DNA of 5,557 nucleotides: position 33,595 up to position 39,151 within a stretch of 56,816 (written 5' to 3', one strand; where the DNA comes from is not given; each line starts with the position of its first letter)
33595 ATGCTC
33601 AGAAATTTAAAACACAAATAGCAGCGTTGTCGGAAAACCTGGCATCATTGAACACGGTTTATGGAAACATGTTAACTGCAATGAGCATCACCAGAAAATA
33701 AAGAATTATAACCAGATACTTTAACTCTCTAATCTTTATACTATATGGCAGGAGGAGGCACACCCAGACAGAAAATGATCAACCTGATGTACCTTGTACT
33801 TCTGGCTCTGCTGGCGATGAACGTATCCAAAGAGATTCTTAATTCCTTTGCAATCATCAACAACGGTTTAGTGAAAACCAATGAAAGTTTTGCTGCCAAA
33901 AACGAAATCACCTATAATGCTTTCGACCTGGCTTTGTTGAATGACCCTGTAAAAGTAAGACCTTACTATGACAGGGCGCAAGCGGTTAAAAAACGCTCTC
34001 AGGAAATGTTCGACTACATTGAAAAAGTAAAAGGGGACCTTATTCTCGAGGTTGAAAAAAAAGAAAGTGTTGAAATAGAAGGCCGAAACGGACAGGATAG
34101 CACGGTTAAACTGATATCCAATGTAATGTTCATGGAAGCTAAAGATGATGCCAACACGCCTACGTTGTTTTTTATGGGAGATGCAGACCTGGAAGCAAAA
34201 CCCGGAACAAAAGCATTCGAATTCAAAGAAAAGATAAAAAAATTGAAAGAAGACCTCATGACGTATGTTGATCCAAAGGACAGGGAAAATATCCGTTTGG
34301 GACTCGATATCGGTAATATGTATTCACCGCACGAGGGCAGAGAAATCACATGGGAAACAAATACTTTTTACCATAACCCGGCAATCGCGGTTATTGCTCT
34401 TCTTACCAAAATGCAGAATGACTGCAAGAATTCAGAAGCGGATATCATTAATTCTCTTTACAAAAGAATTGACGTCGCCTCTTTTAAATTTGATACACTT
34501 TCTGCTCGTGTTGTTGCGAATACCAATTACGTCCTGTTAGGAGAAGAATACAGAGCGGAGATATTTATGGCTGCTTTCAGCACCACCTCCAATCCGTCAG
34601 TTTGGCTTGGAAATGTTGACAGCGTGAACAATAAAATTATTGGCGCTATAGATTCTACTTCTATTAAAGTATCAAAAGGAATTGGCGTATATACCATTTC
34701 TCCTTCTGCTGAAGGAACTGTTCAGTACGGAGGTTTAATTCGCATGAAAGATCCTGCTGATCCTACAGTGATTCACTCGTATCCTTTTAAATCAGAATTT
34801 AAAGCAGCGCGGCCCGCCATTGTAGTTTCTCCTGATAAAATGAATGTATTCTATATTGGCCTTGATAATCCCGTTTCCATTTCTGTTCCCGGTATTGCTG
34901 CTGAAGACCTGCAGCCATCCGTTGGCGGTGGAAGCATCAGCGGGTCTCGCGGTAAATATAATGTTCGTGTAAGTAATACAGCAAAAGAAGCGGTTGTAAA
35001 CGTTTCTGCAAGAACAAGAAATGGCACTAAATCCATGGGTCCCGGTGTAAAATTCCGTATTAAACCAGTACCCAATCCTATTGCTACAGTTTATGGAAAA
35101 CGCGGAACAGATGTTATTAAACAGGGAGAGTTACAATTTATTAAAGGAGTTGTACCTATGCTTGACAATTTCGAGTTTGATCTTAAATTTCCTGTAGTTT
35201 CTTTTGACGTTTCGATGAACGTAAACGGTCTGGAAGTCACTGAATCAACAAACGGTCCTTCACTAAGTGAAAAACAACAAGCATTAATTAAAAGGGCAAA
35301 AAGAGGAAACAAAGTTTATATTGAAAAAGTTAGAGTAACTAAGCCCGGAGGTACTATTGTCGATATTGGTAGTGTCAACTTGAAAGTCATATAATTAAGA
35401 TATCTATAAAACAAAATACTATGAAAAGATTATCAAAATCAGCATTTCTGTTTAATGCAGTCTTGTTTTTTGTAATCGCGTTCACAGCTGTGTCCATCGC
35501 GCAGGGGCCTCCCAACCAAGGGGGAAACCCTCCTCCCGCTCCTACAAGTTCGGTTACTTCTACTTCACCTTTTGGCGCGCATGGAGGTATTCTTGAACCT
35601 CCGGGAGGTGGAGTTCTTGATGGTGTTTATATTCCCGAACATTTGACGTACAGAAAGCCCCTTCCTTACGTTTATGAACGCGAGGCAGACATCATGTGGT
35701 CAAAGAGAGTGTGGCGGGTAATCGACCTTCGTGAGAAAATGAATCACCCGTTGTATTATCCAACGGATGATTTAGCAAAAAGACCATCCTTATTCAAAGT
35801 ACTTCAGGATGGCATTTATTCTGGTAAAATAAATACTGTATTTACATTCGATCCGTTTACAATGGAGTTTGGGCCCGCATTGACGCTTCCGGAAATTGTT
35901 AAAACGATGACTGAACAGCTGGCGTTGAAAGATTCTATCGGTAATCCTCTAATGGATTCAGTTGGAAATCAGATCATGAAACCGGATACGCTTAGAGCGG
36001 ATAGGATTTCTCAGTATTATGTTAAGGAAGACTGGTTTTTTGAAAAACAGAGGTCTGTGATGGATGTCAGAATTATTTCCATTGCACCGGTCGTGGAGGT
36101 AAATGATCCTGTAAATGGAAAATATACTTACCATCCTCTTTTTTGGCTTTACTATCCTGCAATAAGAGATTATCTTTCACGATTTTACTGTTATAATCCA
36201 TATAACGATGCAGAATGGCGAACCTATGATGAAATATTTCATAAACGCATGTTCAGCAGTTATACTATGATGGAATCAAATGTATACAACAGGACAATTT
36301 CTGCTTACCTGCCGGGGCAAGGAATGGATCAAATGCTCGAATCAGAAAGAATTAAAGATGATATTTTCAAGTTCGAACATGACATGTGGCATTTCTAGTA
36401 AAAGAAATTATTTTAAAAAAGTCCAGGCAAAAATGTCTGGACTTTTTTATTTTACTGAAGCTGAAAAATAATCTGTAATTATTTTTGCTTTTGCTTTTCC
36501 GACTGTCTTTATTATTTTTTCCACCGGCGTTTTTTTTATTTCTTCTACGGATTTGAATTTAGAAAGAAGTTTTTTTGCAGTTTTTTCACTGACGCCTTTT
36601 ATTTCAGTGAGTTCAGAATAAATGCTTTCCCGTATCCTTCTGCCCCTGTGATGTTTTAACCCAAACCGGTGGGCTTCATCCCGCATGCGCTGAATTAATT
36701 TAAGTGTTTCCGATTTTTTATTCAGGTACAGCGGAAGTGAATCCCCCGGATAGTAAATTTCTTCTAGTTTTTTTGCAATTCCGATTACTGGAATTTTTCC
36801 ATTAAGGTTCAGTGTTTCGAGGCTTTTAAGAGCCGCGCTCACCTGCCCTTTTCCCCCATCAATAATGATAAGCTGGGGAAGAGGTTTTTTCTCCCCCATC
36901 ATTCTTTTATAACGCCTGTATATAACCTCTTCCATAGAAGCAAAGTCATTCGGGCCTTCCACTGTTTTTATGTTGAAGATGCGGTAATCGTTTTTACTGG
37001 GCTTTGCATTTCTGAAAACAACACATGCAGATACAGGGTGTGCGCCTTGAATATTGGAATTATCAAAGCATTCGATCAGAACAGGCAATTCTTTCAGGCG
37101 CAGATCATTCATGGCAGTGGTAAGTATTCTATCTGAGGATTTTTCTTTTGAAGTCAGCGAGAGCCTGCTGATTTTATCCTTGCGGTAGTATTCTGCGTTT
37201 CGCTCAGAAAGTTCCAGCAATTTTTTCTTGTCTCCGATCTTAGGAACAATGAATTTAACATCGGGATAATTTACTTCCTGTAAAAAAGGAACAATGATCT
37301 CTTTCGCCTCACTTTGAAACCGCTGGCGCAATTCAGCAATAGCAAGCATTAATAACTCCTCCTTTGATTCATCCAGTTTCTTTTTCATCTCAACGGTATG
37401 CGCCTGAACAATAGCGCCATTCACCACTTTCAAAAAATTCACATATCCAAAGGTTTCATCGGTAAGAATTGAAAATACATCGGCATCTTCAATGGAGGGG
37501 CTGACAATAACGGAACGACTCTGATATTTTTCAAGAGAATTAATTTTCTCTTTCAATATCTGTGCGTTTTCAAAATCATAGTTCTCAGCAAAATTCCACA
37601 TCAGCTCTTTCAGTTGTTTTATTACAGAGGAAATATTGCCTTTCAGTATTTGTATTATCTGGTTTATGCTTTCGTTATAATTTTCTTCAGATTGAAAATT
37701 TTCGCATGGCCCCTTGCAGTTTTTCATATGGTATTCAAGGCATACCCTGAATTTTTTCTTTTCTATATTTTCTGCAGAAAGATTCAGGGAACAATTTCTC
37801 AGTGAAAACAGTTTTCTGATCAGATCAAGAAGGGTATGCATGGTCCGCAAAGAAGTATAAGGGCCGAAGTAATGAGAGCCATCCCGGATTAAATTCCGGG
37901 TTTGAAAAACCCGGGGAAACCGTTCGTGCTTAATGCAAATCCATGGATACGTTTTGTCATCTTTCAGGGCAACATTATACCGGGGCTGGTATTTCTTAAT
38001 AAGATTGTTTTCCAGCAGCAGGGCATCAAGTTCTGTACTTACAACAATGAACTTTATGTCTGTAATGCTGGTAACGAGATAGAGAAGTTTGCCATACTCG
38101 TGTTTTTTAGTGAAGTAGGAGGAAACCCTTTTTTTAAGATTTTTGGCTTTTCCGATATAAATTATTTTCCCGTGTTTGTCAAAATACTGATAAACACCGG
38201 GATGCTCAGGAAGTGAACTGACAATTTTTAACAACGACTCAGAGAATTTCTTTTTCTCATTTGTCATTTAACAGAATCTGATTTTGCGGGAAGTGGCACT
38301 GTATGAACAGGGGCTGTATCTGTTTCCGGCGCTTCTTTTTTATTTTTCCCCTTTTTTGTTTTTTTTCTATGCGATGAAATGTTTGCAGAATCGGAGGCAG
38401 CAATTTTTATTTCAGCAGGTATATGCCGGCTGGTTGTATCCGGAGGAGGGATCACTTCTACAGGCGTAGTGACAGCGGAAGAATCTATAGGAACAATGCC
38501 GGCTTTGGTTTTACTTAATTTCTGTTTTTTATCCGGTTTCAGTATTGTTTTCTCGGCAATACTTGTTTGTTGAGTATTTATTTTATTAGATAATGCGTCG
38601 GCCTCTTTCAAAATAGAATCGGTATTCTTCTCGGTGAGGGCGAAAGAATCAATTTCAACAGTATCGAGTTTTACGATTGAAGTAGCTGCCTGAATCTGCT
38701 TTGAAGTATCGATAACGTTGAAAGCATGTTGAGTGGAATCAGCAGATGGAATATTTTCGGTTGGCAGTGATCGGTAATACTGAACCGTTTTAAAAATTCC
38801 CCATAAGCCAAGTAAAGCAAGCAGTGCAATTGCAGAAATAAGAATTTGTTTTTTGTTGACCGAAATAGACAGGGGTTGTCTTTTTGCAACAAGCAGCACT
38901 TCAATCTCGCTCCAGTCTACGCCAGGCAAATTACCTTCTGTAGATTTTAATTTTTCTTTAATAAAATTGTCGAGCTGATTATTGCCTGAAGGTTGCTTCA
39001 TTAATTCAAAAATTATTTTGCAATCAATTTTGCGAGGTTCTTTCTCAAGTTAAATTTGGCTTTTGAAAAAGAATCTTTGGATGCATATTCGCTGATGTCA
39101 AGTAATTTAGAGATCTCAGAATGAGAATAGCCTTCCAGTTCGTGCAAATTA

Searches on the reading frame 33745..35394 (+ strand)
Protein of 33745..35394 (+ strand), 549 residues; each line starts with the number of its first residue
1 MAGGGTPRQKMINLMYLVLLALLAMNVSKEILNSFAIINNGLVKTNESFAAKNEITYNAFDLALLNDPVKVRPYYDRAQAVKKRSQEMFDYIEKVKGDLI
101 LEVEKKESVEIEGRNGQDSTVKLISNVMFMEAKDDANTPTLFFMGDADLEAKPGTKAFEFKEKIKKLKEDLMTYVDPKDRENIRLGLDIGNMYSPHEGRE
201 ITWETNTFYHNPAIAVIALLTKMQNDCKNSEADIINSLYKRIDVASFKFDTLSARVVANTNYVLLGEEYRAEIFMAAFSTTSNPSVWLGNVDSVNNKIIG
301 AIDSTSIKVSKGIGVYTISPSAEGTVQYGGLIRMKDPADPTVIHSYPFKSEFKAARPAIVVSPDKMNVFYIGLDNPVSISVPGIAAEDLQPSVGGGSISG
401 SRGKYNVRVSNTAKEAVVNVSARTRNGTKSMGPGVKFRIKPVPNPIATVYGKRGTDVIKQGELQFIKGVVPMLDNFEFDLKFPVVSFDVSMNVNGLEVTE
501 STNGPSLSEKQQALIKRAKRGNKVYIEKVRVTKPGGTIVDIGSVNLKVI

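Call 7: search_protein_families(library=ncbifam, proteins=[window:33745-35394:+], max_evalue=0.001)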
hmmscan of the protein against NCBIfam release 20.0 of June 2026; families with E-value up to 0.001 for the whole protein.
window:33745-35394:+ (549 aa): 1 family
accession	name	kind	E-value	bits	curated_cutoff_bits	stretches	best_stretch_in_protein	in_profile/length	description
TIGR03517.2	GldM_gliding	equivalog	8.8e-94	315.1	180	1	3-549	4-524/524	type IX secretion system motor protein PorM/GldM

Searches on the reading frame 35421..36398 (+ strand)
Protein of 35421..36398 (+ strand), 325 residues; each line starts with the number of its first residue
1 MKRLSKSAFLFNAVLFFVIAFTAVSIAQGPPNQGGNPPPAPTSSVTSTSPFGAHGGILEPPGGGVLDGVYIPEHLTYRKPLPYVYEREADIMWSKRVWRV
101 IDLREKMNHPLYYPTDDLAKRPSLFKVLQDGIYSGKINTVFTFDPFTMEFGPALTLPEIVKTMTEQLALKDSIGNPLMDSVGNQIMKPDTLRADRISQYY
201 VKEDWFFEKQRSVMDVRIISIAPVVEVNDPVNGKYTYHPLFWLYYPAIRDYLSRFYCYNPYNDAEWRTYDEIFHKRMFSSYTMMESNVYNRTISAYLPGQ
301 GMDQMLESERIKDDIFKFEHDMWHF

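Call 7: search_protein_families(library=ncbifam, proteins=[window:35421-36398:+], max_evalue=0.001)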
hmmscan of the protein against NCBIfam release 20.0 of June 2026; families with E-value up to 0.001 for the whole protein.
window:35421-36398:+ (325 aa): 1 family
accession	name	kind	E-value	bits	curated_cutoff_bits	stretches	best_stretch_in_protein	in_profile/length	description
TIGR03523.1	GldN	equivalog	2.2e-61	207.6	85.9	1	78-325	43-280/280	type IX secretion system ring subunit PorN/GldN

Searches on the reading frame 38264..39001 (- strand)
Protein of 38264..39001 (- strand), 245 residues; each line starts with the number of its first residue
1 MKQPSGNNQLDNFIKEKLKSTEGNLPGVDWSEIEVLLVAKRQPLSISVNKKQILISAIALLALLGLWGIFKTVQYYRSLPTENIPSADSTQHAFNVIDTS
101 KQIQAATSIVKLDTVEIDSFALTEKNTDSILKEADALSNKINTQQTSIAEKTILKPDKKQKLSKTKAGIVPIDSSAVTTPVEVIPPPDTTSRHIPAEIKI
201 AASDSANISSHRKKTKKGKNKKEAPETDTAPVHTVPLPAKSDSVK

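Call 3: search_protein_families(library=pfam, proteins=[window:38264-39001:-], max_evalue=1)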
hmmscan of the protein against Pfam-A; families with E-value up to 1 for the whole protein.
window:38264-39001:- (245 aa): 0 families

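Call 4: search_protein_families(library=ncbifam, proteins=[window:38264-39001:-], max_evalue=1)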
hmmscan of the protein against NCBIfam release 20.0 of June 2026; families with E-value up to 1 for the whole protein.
window:38264-39001:- (245 aa): 1 family
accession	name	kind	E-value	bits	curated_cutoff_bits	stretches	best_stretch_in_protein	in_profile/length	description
NF045849.1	ICE_MMCAP2_0565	equivalog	0.012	15.3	40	1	47-72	50-75/80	Mbov_0395 family pilin-like conjugal transfer protein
